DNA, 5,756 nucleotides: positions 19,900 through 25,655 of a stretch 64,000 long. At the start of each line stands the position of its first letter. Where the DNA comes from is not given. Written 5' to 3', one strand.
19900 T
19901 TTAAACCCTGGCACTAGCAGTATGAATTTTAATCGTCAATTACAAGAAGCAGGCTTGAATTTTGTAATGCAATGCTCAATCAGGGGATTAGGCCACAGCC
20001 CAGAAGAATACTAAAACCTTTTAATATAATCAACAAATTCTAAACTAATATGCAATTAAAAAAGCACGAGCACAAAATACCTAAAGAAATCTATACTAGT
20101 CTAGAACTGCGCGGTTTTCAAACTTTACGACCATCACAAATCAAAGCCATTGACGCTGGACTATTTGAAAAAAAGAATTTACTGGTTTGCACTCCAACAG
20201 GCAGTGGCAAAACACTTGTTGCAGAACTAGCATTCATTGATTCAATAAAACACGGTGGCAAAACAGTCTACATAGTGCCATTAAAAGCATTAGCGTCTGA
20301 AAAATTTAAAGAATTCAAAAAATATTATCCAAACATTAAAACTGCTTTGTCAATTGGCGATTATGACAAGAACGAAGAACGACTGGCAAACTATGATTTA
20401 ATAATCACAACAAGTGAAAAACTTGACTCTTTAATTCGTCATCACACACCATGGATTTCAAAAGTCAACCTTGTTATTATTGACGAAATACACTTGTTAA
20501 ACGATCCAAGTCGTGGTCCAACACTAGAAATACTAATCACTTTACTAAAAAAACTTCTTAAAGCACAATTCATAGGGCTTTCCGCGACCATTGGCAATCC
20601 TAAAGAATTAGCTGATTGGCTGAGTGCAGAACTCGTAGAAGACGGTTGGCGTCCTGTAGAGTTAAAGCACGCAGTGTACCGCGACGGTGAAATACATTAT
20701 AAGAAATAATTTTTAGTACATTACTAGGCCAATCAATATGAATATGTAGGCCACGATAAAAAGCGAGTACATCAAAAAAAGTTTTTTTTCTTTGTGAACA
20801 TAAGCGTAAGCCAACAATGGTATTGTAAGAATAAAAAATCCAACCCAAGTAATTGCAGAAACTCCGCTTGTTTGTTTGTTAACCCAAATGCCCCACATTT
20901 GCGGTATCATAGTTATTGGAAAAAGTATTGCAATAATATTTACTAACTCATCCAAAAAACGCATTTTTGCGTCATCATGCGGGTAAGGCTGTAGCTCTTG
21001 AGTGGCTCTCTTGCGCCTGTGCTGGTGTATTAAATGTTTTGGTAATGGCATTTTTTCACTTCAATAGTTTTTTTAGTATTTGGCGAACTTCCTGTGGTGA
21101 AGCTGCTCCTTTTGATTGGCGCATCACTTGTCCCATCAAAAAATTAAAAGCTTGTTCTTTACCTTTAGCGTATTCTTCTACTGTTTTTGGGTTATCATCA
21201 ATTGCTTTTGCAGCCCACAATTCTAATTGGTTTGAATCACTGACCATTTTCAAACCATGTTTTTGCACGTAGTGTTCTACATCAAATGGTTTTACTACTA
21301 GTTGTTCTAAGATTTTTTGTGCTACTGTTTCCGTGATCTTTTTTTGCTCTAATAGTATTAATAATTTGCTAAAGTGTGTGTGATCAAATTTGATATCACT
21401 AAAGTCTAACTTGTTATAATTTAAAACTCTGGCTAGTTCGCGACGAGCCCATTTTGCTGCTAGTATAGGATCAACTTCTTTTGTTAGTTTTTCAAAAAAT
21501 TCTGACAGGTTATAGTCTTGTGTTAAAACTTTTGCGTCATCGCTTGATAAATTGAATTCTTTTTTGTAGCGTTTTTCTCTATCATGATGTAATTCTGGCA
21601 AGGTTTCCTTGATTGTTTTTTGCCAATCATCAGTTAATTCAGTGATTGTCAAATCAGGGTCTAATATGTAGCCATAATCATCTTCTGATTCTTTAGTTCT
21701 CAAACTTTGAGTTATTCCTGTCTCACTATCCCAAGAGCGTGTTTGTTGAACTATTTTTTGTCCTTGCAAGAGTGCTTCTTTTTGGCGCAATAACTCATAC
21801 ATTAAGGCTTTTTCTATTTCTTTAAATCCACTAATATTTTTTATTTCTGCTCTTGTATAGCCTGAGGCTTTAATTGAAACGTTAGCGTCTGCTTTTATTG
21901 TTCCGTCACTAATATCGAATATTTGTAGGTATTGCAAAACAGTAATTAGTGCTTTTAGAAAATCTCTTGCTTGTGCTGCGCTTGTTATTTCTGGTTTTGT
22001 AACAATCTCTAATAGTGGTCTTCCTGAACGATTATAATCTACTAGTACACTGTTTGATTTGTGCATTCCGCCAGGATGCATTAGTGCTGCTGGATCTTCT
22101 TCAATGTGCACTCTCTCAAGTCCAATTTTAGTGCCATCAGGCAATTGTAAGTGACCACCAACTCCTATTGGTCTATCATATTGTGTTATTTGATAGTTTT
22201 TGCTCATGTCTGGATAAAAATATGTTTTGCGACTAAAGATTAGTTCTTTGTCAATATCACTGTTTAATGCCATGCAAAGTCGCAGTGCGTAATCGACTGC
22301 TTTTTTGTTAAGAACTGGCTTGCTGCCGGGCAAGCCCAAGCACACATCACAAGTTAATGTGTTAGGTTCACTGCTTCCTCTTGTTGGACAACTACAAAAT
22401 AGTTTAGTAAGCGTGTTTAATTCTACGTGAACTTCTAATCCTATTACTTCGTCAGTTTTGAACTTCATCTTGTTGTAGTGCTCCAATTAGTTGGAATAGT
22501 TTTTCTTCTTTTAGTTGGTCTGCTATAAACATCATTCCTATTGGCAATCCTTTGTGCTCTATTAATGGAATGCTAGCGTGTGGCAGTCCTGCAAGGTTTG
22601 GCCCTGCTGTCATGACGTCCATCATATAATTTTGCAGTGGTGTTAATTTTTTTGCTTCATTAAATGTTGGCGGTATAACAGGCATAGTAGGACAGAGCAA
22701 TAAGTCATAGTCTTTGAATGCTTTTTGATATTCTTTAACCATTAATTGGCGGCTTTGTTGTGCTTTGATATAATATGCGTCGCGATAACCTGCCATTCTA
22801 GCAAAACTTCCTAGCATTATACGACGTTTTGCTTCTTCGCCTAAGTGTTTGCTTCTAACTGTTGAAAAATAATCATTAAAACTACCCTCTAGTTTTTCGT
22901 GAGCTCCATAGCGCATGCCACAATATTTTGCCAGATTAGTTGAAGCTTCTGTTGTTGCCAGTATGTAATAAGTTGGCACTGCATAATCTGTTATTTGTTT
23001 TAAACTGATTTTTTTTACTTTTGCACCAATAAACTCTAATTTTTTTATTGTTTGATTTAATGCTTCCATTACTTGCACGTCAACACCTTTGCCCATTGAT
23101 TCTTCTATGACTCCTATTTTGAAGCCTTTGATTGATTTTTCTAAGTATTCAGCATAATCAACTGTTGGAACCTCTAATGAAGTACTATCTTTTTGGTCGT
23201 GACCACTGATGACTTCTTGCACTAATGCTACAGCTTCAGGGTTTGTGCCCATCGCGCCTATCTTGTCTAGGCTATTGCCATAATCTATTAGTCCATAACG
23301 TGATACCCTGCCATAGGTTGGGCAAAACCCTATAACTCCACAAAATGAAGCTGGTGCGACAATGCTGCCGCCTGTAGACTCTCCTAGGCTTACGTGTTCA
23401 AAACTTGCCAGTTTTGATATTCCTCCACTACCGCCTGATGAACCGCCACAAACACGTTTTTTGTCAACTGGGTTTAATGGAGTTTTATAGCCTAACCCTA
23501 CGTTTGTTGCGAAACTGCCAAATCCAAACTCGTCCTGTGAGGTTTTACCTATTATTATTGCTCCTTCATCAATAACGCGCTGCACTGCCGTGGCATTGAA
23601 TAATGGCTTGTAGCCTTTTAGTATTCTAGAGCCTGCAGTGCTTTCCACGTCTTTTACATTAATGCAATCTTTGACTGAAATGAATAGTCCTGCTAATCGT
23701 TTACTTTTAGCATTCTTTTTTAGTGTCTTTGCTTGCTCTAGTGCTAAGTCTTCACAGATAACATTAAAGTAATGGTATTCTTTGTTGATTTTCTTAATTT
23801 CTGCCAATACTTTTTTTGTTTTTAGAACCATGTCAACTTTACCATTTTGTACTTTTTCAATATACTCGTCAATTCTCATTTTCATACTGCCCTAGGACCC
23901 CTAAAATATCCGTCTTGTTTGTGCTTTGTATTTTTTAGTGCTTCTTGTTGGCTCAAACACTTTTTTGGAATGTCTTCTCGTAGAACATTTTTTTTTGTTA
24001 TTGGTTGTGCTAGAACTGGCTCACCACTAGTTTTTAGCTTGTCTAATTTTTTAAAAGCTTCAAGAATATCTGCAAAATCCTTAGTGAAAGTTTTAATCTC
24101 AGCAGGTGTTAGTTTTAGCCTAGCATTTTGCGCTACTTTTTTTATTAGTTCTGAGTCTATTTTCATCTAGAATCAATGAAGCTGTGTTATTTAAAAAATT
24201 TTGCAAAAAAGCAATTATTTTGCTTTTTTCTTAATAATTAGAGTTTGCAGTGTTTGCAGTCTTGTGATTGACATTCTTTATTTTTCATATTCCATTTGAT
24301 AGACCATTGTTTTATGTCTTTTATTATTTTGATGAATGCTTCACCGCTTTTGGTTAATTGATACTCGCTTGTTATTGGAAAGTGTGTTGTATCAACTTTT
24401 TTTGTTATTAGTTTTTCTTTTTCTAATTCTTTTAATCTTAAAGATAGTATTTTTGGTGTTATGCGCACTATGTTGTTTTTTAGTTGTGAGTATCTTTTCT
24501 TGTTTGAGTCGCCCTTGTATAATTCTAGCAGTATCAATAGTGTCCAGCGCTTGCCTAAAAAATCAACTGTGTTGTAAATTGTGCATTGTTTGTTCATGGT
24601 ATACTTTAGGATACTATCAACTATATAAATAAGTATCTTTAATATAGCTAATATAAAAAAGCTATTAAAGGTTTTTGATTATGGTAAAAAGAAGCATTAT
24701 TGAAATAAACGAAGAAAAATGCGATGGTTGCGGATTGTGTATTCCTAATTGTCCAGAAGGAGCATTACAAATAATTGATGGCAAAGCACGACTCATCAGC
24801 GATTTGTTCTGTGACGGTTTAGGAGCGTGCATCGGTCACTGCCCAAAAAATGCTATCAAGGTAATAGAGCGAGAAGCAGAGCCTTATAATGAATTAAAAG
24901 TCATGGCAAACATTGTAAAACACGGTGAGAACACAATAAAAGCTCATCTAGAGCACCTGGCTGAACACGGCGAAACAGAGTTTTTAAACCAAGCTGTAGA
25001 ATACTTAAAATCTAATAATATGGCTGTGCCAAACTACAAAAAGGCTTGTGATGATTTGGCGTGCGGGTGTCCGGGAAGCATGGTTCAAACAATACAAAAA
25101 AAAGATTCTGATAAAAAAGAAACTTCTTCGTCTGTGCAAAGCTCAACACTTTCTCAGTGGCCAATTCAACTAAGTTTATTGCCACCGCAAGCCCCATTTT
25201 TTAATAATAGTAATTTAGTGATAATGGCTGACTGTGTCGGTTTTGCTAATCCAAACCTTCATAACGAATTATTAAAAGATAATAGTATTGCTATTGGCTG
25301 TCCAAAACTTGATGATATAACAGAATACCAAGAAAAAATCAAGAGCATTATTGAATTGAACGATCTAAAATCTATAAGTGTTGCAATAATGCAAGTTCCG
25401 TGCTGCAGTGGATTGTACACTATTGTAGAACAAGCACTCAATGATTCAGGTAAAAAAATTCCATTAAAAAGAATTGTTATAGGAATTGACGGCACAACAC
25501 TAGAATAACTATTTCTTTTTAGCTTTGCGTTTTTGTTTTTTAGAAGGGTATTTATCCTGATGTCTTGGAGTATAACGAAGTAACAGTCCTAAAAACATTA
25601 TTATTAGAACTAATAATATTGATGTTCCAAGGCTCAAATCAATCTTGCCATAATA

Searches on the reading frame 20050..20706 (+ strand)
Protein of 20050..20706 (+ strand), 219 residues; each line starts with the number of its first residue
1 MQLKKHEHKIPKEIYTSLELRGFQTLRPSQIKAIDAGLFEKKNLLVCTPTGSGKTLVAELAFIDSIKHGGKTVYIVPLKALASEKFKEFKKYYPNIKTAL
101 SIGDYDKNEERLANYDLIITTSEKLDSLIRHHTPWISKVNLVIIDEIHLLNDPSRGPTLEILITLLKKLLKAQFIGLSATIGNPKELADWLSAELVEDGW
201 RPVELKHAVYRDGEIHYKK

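Call 43: search_protein_families(library=pfam, proteins=[window:20050-20706:+], max_evalue=0.001)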
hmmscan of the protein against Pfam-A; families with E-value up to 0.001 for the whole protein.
window:20050-20706:+ (219 aa): 4 families
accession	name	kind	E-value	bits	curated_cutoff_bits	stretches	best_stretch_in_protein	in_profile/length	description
PF00270.35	DEAD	-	2.3e-35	122.2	26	1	27-186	1-166/167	DEAD/DEAH box helicase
PF04851.21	ResIII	-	3.3e-18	66.6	22.5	1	25-181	3-162/164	Type III restriction enzyme, res subunit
PF22527.2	DEXQc_Suv3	-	3.7e-09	36.8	27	1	40-158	12-113/154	DEXQ-box helicase domain of Suv3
PF13401.12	AAA_22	-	2.8e-05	24.9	27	1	40-170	4-116/130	AAA domain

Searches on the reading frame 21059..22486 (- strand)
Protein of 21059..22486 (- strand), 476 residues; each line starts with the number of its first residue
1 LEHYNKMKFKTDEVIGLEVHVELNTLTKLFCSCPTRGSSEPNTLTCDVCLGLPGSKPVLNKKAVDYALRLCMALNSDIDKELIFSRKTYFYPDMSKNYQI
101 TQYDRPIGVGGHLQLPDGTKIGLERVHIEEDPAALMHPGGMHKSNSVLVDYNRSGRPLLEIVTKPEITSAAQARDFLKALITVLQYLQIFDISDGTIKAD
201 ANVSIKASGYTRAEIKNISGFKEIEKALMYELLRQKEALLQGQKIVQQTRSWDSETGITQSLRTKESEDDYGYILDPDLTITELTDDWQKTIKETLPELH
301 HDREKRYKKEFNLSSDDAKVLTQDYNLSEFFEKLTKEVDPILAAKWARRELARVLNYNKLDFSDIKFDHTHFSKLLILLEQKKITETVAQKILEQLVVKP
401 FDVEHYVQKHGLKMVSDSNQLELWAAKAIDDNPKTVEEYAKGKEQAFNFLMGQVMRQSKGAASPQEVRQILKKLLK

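Call 43: search_protein_families(library=pfam, proteins=[window:21059-22486:-], max_evalue=0.001)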
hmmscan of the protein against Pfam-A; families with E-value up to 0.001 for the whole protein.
window:21059-22486:- (476 aa): 2 families
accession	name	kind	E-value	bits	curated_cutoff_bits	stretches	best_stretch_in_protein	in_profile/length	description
PF02934.20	GatB_N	-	1.4e-92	310.2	23.4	1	14-289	2-276/277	GatB/GatE catalytic domain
PF02637.23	GatB_Yqey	-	1.3e-39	135.9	27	1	329-475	1-148/148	GatB domain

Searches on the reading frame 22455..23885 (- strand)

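Call 43: search_protein_families(library=pfam, proteins=[window:22455-23885:-], max_evalue=0.001)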
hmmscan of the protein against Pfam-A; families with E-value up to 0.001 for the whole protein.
window:22455-23885:- (477 aa): 1 family
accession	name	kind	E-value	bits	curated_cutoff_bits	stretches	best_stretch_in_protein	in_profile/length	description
PF01425.27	Amidase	-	1.6e-112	377.3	27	1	23-463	3-444/445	Amidase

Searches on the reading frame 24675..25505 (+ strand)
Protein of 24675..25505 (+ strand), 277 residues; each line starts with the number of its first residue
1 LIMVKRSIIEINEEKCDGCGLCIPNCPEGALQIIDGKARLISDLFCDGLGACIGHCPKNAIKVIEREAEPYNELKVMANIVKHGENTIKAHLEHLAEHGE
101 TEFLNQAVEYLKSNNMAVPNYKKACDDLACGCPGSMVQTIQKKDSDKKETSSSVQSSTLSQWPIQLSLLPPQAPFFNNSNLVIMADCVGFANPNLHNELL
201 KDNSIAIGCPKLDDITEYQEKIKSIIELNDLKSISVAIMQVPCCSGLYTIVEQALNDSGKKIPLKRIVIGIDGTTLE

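Call 45: search_protein_families(library=pfam, proteins=[window:24675-25505:+], max_evalue=0.001)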
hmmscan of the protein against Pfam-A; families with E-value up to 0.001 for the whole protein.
window:24675-25505:+ (277 aa): 9 families
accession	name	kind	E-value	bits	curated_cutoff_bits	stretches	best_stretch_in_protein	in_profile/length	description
PF00037.32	Fer4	-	8.9e-12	44.8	21.1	1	9-31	1-23/24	4Fe-4S binding domain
PF13237.11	Fer4_10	-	1.3e-08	35.1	25.5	1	9-57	2-53/53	4Fe-4S dicluster domain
PF12837.12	Fer4_6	-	7.2e-08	32.5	25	1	8-31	1-24/24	4Fe-4S binding domain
PF12838.12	Fer4_7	-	2.6e-07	31.5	27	1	15-60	1-52/52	4Fe-4S dicluster domain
PF13187.11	Fer4_9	-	1.3e-06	28.7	27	1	15-61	1-52/52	4Fe-4S dicluster domain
PF14697.11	Fer4_21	-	1.1e-05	25.9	35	1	10-62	2-58/59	4Fe-4S dicluster domain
PF25160.1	LdpA_Fe-S-bd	-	4.9e-05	23.5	27.6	1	10-32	22-44/49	LdpA Fe-S cluster-binding domain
PF12797.12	Fer4_2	-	0.00019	21.6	24.5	1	9-28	3-22/22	4Fe-4S binding domain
PF13484.11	Fer4_16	-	0.00032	21.8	30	0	15-32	1-18/66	4Fe-4S double cluster binding domain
